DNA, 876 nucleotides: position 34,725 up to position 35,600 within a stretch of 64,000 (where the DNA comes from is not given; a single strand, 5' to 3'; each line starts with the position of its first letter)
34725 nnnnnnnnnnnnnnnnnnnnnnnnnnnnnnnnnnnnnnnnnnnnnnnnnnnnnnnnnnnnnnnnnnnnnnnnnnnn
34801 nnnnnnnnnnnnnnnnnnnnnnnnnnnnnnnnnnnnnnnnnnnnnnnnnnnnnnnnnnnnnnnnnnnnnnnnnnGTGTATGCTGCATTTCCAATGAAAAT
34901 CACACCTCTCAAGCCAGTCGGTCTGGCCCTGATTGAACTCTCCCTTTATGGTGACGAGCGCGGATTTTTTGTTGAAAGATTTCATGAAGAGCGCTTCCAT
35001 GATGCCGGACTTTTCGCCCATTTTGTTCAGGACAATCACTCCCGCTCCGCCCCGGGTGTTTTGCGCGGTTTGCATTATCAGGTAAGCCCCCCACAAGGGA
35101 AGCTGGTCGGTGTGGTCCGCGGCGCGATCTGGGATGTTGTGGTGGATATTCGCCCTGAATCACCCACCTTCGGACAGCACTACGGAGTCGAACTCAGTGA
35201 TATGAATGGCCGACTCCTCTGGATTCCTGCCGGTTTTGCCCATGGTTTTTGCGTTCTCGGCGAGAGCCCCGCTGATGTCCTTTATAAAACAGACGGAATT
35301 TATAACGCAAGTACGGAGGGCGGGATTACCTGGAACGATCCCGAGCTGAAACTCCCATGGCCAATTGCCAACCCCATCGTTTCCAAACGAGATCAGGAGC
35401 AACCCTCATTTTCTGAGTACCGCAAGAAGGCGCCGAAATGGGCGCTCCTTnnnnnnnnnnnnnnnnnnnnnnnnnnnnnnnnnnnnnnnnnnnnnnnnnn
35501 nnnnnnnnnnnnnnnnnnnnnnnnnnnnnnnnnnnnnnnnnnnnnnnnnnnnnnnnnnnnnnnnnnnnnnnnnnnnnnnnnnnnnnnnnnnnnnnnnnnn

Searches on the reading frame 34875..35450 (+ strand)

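Call 54: search_protein_families(library=ncbifam, proteins=[window:34875-35450:+], max_evalue=0.00001)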
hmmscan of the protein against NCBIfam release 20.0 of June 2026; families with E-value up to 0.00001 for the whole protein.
window:34875-35450:+ (192 aa): 1 family
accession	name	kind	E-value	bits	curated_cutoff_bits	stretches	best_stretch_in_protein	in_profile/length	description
TIGR01221.1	rmlC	equivalog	1.2e-63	214.1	155.75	1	16-181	9-174/176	dTDP-4-dehydrorhamnose 3,5-epimerase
